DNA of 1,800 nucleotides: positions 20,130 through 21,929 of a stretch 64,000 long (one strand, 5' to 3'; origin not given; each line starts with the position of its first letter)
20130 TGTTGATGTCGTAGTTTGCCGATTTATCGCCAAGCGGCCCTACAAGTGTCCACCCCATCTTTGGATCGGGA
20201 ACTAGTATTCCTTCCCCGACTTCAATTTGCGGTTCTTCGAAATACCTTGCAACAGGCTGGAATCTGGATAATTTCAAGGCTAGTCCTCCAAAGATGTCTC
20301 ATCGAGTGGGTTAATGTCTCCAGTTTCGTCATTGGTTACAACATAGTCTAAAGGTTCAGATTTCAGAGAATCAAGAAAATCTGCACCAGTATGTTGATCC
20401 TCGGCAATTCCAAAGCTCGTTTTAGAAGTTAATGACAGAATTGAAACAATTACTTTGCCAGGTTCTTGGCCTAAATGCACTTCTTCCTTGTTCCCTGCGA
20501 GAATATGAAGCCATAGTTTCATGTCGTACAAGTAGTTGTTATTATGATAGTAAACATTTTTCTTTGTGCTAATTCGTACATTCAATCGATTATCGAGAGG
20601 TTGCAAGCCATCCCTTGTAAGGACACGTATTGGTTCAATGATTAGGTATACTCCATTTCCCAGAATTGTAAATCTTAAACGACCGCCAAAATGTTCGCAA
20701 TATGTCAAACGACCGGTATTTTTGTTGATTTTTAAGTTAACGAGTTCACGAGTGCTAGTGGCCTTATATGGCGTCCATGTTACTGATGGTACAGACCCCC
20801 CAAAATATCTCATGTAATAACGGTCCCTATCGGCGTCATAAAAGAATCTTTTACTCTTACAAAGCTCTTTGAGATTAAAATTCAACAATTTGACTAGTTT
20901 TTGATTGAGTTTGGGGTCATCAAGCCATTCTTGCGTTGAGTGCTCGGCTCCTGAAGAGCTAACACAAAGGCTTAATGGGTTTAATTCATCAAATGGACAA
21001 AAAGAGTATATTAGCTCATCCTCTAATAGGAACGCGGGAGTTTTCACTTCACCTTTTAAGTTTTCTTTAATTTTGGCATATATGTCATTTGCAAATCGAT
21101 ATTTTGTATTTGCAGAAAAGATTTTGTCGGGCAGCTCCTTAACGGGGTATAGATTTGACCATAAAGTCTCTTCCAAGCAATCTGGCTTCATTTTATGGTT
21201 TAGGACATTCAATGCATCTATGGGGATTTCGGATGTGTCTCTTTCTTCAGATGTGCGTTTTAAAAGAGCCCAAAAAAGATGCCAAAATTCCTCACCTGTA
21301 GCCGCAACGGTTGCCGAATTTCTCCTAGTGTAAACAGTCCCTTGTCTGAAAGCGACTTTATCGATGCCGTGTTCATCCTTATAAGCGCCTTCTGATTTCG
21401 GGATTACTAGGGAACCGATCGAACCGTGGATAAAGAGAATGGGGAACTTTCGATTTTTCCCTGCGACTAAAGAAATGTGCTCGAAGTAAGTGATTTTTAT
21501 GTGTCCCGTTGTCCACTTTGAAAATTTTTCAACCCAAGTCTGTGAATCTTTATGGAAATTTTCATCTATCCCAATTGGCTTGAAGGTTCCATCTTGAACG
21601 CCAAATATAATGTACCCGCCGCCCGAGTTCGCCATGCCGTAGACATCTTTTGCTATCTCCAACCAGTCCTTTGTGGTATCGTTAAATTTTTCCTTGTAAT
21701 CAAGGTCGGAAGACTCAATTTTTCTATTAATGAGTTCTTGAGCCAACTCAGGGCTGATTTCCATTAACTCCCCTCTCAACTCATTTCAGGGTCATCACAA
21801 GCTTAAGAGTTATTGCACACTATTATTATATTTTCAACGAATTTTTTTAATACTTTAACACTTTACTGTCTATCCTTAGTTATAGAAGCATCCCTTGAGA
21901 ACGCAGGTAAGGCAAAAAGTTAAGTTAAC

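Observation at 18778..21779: Short-pAgo operon whose putative APAZ partner carries a Schlafen/AlbA_2-type domain instead of SIR2, TIR or a nuclease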

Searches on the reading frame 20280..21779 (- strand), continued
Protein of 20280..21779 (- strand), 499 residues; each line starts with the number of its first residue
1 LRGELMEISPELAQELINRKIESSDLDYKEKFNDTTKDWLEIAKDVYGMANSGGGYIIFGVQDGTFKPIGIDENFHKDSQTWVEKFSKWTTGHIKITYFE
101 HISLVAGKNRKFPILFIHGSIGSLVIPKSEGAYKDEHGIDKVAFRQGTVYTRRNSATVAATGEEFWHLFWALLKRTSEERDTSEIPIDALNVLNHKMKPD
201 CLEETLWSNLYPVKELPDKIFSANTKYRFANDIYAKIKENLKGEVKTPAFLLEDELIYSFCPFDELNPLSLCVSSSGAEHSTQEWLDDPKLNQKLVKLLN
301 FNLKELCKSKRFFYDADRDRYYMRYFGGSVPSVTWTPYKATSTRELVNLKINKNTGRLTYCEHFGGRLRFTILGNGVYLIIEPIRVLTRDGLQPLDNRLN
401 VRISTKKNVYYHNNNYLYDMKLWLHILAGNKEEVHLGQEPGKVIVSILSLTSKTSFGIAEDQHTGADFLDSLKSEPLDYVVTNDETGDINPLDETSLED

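Call 40: predict_structure(alignment_id=A1)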
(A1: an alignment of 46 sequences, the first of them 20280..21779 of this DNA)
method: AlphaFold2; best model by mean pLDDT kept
length: 499 residues; sequences in the alignment: 46
mean_pLDDT: 81.4   pTM: 0.52
mean pLDDT of the five models: 81.4, 80.1, 79.7, 78.7, 78.4
residues with pLDDT >= 90: 270; 70-90: 122; 50-70: 40; < 50: 67
segments of 3 or more residues with pLDDT < 50: 1-3, 196-206, 407-412, 451-479, 483-499
pLDDT, mean of each block of 10 residues (from residue 1): 65 94 93 95 97 96 92 93 94 91 95 96 91 92 93 92 85 84 58 46 50 93 95 93 87 95 92 90 93 95 94 93 90 68 84 87 93 89 89 81 53 66 87 87 81 36 40 44 40 35
secondary structure, 60 per line:
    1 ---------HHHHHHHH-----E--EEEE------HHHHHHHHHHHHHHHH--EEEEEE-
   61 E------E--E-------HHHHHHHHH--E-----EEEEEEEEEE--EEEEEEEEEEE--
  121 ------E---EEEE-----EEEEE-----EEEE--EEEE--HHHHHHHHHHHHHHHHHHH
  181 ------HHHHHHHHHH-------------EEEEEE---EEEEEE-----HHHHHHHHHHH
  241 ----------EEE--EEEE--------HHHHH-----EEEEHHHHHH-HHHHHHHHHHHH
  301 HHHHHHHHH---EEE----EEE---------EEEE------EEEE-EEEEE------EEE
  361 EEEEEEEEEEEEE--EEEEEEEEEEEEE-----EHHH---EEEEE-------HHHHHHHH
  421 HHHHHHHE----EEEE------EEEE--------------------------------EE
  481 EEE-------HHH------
elements in order: H10-17 E26-29 H36-51 E54-59 H79-87 E96-105 E108-118 E131-134 E140-144 E150-153 E156-159 H162-180 H187-196 E210-215 E219-224 H230-240 E251-253 E256-259 H268-272 E278-281 H282-287 H289-309 E313-315 E320-322 E332-335 E342-345 E347-351 E358-373 E376-388 E401-405 H413-427 E433-436 E443-446 E479-483

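Call 42: search_protein_families(library=padloc, proteins=[P0220, P0251, P0219, P0230, P0206, P0212, P0271], max_evalue=0.00001)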
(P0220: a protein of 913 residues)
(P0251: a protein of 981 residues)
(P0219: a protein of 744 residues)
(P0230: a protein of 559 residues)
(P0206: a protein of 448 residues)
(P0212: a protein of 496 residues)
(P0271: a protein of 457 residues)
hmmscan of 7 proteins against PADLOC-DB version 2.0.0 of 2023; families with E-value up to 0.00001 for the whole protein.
P0220 (913 aa): 18 families
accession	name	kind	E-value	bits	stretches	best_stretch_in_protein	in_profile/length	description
PDLC02376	pAgo_I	-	4.7e-114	380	1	471-912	4-393/455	Class I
PDLC02436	pAgo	-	1.2e-91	305.9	1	473-911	10-395/460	-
PDLC02378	pAgo_I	-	5.8e-81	270.8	1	472-911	6-430/493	Class I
PDLC02377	pAgo_I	-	3.1e-43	146.2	2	674-899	156-377/457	Class I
PDLC02392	pAgo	-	3.2e-43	146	1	678-911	52-281/346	-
PDLC02415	Aga_REase-PNTD1-PNTD2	-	5.8e-32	109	1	193-449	150-410/423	Class I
PDLC02384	pAgo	-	9.3e-32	108.2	1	673-911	725-967/1030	-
PDLC02420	Aga_SIR2-PNTD1-PNTD2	-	4.9e-26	89.2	1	671-892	703-923/1010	Class I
PDLC02402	Aga_SIR2-PNTD1-PNTD2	-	7.6e-24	81.9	1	202-418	586-810/876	Class I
PDLC02399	Aga_REase-PNTD1-PNTD2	-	5.4e-19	66.5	1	231-379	238-389/463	Class I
PDLC02398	Aga_REase-PNTD1-PNTD2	-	9.9e-18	62.3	1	193-428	153-393/429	Class I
PDLC02418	Aga_SIR2-Kinase-PNTD1-PNTD2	-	1.1e-17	61.5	1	203-416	465-686/756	Class I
PDLC02428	PprPIWI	-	5.9e-13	46.4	1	620-912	351-605/666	-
PDLC02397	pAgo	-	5.6e-08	30.1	1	673-882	307-495/578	-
PDLC02388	pAgo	-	1.7e-07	27.9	1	675-836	438-578/716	-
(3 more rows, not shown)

P0251 (981 aa): 22 families
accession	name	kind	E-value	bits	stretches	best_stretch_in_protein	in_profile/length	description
PDLC02376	pAgo_I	-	1.3e-141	470.8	1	484-981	1-455/455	Class I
PDLC02436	pAgo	-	4.1e-117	389.8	1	489-980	10-459/460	-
PDLC02378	pAgo_I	-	3.2e-106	354.1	1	487-981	5-493/493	Class I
PDLC02377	pAgo_I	-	2.7e-63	212.3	2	684-981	158-457/457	Class I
PDLC02392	pAgo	-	5.5e-55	184.7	1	686-981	52-346/346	-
PDLC02384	pAgo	-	1.8e-52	176.7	2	679-981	723-1030/1030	-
PDLC02420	Aga_SIR2-PNTD1-PNTD2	-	5.2e-47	158.7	1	684-980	708-1009/1010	Class I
PDLC02415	Aga_REase-PNTD1-PNTD2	-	2.5e-20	70.7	1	180-419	134-377/423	Class I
PDLC02398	Aga_REase-PNTD1-PNTD2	-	2.3e-16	57.8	1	195-418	151-380/429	Class I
PDLC02402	Aga_SIR2-PNTD1-PNTD2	-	1.4e-15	54.5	1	207-439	587-827/876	Class I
PDLC02428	PprPIWI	-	1.8e-14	51.5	1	474-961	282-646/666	-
PDLC02418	Aga_SIR2-Kinase-PNTD1-PNTD2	-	4.9e-14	49.5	1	206-423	463-689/756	Class I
PDLC02397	pAgo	-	7.5e-14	49.5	1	684-978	310-575/578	-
PDLC02399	Aga_REase-PNTD1-PNTD2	-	4.2e-10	37.2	1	240-416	243-420/463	Class I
PDLC02417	Aga_REase_Archaea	-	6.5e-09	33.8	1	202-397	159-338/416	Class I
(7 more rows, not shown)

P0219 (744 aa): 13 families
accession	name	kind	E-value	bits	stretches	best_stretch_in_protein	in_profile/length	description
PDLC02376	pAgo_I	-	2.5e-33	113.9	1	548-732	4-177/455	Class I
PDLC02402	Aga_SIR2-PNTD1-PNTD2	-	3.7e-26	89.5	1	272-494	585-811/876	Class I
PDLC02415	Aga_REase-PNTD1-PNTD2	-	1.1e-24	85.1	1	264-520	150-405/423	Class I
PDLC02436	pAgo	-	3e-24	83.7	1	546-728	6-140/460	-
PDLC02418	Aga_SIR2-Kinase-PNTD1-PNTD2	-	3.7e-19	66.4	1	273-494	464-689/756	Class I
PDLC02378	pAgo_I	-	4.8e-19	66.5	1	547-727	4-176/493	Class I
PDLC02398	Aga_REase-PNTD1-PNTD2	-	6.3e-17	59.7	1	264-520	153-410/429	Class I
PDLC02421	Aga_TIR-PNTD1-PNTD2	-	2e-14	51.5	1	265-519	160-421/430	Class I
PDLC02420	Aga_SIR2-PNTD1-PNTD2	-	4e-14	49.8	1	313-702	366-698/1010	Class I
PDLC02399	Aga_REase-PNTD1-PNTD2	-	7.3e-14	49.5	1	306-491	239-427/463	Class I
PDLC02403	Aga_TIR-PNTD1-PNTD2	-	3.4e-13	47.5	1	267-524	161-421/443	Class I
PDLC02417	Aga_REase_Archaea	-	5.2e-12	44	1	269-491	159-366/416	Class I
PDLC02377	pAgo_I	-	6.6e-12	42.9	1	547-703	8-153/457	Class I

P0230 (559 aa): 8 families
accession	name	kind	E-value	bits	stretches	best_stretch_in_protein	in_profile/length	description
PDLC02415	Aga_REase-PNTD1-PNTD2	-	1.5e-25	87.9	1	280-538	148-408/423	Class I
PDLC02402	Aga_SIR2-PNTD1-PNTD2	-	6e-20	69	1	290-550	585-861/876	Class I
PDLC02398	Aga_REase-PNTD1-PNTD2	-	5.3e-18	63.2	1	283-534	154-409/429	Class I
PDLC02399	Aga_REase-PNTD1-PNTD2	-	2.1e-16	57.9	1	325-501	242-421/463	Class I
PDLC02418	Aga_SIR2-Kinase-PNTD1-PNTD2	-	2.6e-13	47.1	1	321-507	498-686/756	Class I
PDLC02417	Aga_REase_Archaea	-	7e-10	37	1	285-477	157-335/416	Class I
PDLC02421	Aga_TIR-PNTD1-PNTD2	-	1.1e-07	29.4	1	283-531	160-418/430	Class I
PDLC02403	Aga_TIR-PNTD1-PNTD2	-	2.3e-07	28.2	1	284-546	160-432/443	Class I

P0206 (448 aa): 11 families
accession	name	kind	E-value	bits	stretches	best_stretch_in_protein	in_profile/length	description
PDLC02415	Aga_REase-PNTD1-PNTD2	-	6.3e-42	141.9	1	175-446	134-404/423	Class I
PDLC02402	Aga_SIR2-PNTD1-PNTD2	-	6.7e-37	125.1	1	202-422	585-814/876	Class I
PDLC02398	Aga_REase-PNTD1-PNTD2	-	6.4e-31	105.8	1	192-414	151-380/429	Class I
PDLC02418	Aga_SIR2-Kinase-PNTD1-PNTD2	-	9.7e-28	94.8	1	204-416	465-686/756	Class I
PDLC02399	Aga_REase-PNTD1-PNTD2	-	4.1e-20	70.2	1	229-415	228-422/463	Class I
PDLC02421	Aga_TIR-PNTD1-PNTD2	-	3.4e-18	64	1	183-446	148-421/430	Class I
PDLC02403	Aga_TIR-PNTD1-PNTD2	-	1.6e-16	58.4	1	182-446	146-420/443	Class I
PDLC02417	Aga_REase_Archaea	-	9.1e-15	53.1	1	188-420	148-371/416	Class I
PDLC02420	Aga_SIR2-PNTD1-PNTD2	-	9e-12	42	1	198-430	320-528/1010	Class I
PDLC02419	Aga_SIR2-PNTD1-PNTD2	-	3.9e-07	27.2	1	199-429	312-540/558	Class I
PDLC02384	pAgo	-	4.6e-07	26.4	1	192-419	320-524/1030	-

P0212 (496 aa): 9 families
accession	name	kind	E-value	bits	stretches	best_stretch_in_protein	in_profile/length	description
PDLC02415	Aga_REase-PNTD1-PNTD2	-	5.8e-37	125.5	1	196-442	146-387/423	Class I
PDLC02402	Aga_SIR2-PNTD1-PNTD2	-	3e-33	113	1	205-430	582-806/876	Class I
PDLC02418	Aga_SIR2-Kinase-PNTD1-PNTD2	-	2.7e-29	99.9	1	203-429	457-683/756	Class I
PDLC02398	Aga_REase-PNTD1-PNTD2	-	4.9e-28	96.3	1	197-394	150-346/429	Class I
PDLC02399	Aga_REase-PNTD1-PNTD2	-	1.8e-24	84.5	1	204-395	184-389/463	Class I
PDLC02417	Aga_REase_Archaea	-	2.7e-16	58.1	1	162-410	126-343/416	Class I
PDLC02420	Aga_SIR2-PNTD1-PNTD2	-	2.2e-09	34.1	1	204-468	320-549/1010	Class I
PDLC02421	Aga_TIR-PNTD1-PNTD2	-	3.1e-08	31.1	1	204-417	163-375/430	Class I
PDLC02403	Aga_TIR-PNTD1-PNTD2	-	4.9e-06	23.9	1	202-465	160-425/443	Class I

P0271 (457 aa): 6 families
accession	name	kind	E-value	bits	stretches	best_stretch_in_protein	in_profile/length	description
PDLC02415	Aga_REase-PNTD1-PNTD2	-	1e-38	131.3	1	145-430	107-394/423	Class I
PDLC02398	Aga_REase-PNTD1-PNTD2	-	2.6e-25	87.3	1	188-411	153-381/429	Class I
PDLC02399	Aga_REase-PNTD1-PNTD2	-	2e-22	77.8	1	159-420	155-432/463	Class I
PDLC02402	Aga_SIR2-PNTD1-PNTD2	-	1.8e-20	70.7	1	194-412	583-808/876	Class I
PDLC02418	Aga_SIR2-Kinase-PNTD1-PNTD2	-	2e-13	47.4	1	197-410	464-684/756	Class I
PDLC02417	Aga_REase_Archaea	-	1.2e-11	42.8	1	171-409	137-363/416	Class I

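Call 44: fold_search(model_id=the predicted structure, library=pdb)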
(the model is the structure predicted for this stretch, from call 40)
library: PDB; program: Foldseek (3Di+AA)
matches with E <= 10: 475; with E <= 0.001: 85
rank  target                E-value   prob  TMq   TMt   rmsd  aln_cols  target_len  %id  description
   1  9om4_A                1.2e-13  1.00  0.43  0.74   4.3       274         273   22  Cryo-EM structure of filament form Acidithiobacillus caldus (Aca) short prokaryotic argonautes, HNH-associated (SPARHA (released 2025-10-22)
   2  9vx6_T                5.4e-12  1.00  0.35  0.43   6.6       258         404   18  Helical structure of gRNA-tDNA SPARDA complex (released 2026-01-14)
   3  9qbp_A                1.7e-11  1.00  0.33  0.55   5.2       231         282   15  Crystal structure of Enhydrobacter aerosaccus apo SPARDA complex (released 2025-12-17)
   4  9qbp_C                2.1e-11  1.00  0.36  0.42  15.6       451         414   12  Crystal structure of Enhydrobacter aerosaccus apo SPARDA complex (released 2025-12-17)
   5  9qcc_Q                5.0e-11  1.00  0.36  0.42  14.0       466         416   13  Activated XauSPARDA filament assembly with bound dsDNA substrate (released 2025-12-17)
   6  9vx6_X                5.6e-11  1.00  0.32  0.41  16.6       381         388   15  Helical structure of gRNA-tDNA SPARDA complex (released 2026-01-14)
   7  9qbl_A                5.9e-11  1.00  0.34  0.58   5.0       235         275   17  Crystal structure of Xanthobacter autotrophicus SPARDA mutant lacking DREN nuclease domains (released 2025-12-17)
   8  9qcc_U                6.2e-11  1.00  0.34  0.42  11.1       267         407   16  Activated XauSPARDA filament assembly with bound dsDNA substrate (released 2025-12-17)
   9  9vx6_P                6.2e-11  1.00  0.33  0.41  14.6       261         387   20  Helical structure of gRNA-tDNA SPARDA complex (released 2026-01-14)
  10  9qcc_A                6.6e-11  1.00  0.36  0.42  12.9       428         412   14  Activated XauSPARDA filament assembly with bound dsDNA substrate (released 2025-12-17)
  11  9qcc_E                1.1e-10  1.00  0.35  0.42   4.0       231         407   18  Activated XauSPARDA filament assembly with bound dsDNA substrate (released 2025-12-17)
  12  9qbq_C                1.1e-10  1.00  0.37  0.43   4.6       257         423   19  Crystal structure of apo SPARDA complex from Xanthobacter autotrophicus (released 2025-12-17)
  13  9qbq_A                1.6e-10  1.00  0.36  0.46   5.4       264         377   17  Crystal structure of apo SPARDA complex from Xanthobacter autotrophicus (released 2025-12-17)
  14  9qbl_C                3.2e-10  1.00  0.37  0.66   5.2       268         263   18  Crystal structure of Xanthobacter autotrophicus SPARDA mutant lacking DREN nuclease domains (released 2025-12-17)
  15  9vx1_E                4.9e-10  1.00  0.30  0.61   3.5       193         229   22  The cryo-EM structure of gRNA-bound SPARDA complex (released 2026-01-14)
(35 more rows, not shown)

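Call 71: list_cluster_members(proteins=[P0203, P0206, P0207, P0209, P0212, P0216, P0220, P0222, P0251, P0271])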
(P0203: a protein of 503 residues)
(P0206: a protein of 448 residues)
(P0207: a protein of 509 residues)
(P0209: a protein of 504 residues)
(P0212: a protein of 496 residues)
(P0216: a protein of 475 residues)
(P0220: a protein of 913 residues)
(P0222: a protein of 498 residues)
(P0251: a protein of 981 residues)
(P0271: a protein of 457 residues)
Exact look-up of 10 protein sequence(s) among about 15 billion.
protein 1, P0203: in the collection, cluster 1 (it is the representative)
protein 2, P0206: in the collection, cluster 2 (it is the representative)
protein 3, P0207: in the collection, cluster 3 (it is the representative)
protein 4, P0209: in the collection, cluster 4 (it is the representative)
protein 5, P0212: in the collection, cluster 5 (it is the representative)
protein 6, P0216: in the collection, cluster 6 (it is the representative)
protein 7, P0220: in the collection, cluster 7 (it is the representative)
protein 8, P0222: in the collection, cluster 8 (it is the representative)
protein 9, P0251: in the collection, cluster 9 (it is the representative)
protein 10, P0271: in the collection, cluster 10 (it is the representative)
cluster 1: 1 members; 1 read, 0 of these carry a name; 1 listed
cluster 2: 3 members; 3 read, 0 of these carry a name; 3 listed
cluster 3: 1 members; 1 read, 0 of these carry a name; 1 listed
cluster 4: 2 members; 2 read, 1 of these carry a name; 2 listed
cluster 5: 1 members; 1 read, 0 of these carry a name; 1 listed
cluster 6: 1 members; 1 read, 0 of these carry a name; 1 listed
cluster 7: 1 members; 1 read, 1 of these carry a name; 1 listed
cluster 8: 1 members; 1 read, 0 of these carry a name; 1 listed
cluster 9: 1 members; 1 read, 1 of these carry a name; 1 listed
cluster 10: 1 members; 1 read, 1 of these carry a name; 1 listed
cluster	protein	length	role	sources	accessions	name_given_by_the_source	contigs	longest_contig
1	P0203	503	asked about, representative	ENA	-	-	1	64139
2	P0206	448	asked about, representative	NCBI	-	-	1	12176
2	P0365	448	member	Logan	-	-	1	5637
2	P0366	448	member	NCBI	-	-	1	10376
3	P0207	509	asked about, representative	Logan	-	-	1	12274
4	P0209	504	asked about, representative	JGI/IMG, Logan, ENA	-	hypothetical protein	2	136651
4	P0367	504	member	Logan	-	-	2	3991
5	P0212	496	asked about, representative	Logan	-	-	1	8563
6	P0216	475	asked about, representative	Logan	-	-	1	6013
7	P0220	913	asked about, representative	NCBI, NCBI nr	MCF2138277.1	MAG: putative DNA binding domain-containing protein, partial [Candidatus Thorarchaeota ... | putative DNA binding domain-containing protein [Candidatus Thorarchaeota archaeon]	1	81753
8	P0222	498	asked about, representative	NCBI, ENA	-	-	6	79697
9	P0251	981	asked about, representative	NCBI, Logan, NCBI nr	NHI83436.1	MAG: hypothetical protein EAX81_03955 [Candidatus Thorarchaeota archaeon] | hypothetical protein [Candidatus Thorarchaeota archaeon]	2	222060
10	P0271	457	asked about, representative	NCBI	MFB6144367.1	MAG: ATP-binding protein [Candidatus Nanohaloarchaea archaeon]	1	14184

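Call 75: find_related_loci(query=A1, collection=viral_contigs, flank=6000)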
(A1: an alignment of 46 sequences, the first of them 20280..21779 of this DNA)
Query A1 (499 aa) in viral_contigs; peptide patterns used: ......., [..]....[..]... (x = any residue, [..] = any of these).
86 stretches matched a pattern, but none encodes a relative of the query by tblastn (E <= 1e-3).

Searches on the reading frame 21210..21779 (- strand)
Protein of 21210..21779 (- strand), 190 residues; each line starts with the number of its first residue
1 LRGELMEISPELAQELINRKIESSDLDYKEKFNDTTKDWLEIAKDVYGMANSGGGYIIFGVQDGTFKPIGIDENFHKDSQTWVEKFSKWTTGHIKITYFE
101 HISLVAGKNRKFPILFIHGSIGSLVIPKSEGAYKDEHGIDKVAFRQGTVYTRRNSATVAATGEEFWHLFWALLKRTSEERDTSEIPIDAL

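Call 58: predict_structure(alignment_id=A2)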
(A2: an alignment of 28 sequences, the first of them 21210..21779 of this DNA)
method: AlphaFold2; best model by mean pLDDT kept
length: 190 residues; sequences in the alignment: 28
mean_pLDDT: 92.4   pTM: 0.88
mean pLDDT of the five models: 92.4, 92.1, 91.8, 91.4, 90.9
residues with pLDDT >= 90: 163; 70-90: 14; 50-70: 9; < 50: 4
segments of 3 or more residues with pLDDT < 50: 1-3
pLDDT, mean of each block of 10 residues (from residue 1): 69 96 95 96 98 97 94 95 97 94 97 97 96 96 98 95 94 90 62
secondary structure, 60 per line:
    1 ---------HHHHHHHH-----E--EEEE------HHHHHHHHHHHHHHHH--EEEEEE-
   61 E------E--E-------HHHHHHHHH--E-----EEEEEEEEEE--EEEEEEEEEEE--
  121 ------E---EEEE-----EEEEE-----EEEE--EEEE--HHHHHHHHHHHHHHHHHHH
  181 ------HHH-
elements in order: H10-17 E26-29 H36-51 E54-59 H79-87 E96-105 E108-118 E131-134 E140-144 E150-153 E156-159 H162-180

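Call 61: fold_search(model_id=the predicted structure, library=pdb)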
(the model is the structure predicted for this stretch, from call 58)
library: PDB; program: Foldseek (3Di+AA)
matches with E <= 10: 460; with E <= 0.001: 29
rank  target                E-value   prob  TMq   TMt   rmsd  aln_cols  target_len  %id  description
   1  3lmm_B                1.6e-06  1.00  0.49  0.19   5.1       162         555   15  Crystal Structure of the DIP2311 protein from Corynebacterium diphtheriae, Northeast Structural Genomics Consortium Ta (released 2010-02-16)
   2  3lmm_C                6.3e-06  1.00  0.47  0.21   5.8       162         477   15  Crystal Structure of the DIP2311 protein from Corynebacterium diphtheriae, Northeast Structural Genomics Consortium Ta (released 2010-02-16)
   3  7zep_A                9.1e-06  1.00  0.36  0.10  12.2       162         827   16  Human SLFN11 E209A dimer (released 2022-09-28)
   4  9o0d_D                1.1e-05  1.00  0.52  0.47   5.1       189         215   14  crystal structure of rSAMD9 tRNase domain (released 2025-07-02)
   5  7fex                  1.2e-05  1.00  0.34  0.22  15.6       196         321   11  Crystal structure of Sus scrofa Schlafen11 N-terminal domain (2.69 A) (released 2023-06-07)
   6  7zel_A                1.2e-05  1.00  0.36  0.10  10.2       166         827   16  Human SLFN11 dimer apoenzyme (released 2022-09-28)
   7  9o0d_C                2.2e-05  1.00  0.51  0.46   5.2       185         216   16  crystal structure of rSAMD9 tRNase domain (released 2025-07-02)
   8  7q3z_A                2.2e-05  1.00  0.41  0.27   9.2       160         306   14  DNA/RNA binding protein (released 2022-01-26)
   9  5yd0_B                2.5e-05  1.00  0.42  0.27  10.4       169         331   14  Crystal structure of Schlafen 13 (SLFN13) N'-domain (released 2018-03-28)
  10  7q3z_B                3.2e-05  1.00  0.41  0.27   9.2       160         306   14  DNA/RNA binding protein (released 2022-01-26)
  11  5yd0_D                3.2e-05  1.00  0.43  0.27  10.3       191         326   14  Crystal structure of Schlafen 13 (SLFN13) N'-domain (released 2018-03-28)
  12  9nyy_B                4.1e-05  1.00  0.42  0.12  16.9       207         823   11  Nucleic acid bound human SLFN14, State 1 (released 2025-07-09)
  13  7cux_A                4.1e-05  1.00  0.37  0.26  12.6       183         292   16  Crystal structure of human Schlafen 5 N'-terminal domain (SLFN5-N) involved in ssRNA cleaving and DNA binding (released 2021-08-25)
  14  7cux_F                4.4e-05  1.00  0.40  0.27  11.5       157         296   13  Crystal structure of human Schlafen 5 N'-terminal domain (SLFN5-N) involved in ssRNA cleaving and DNA binding (released 2021-08-25)
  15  5yd0_A                5.6e-05  1.00  0.42  0.26   8.4       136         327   14  Crystal structure of Schlafen 13 (SLFN13) N'-domain (released 2018-03-28)
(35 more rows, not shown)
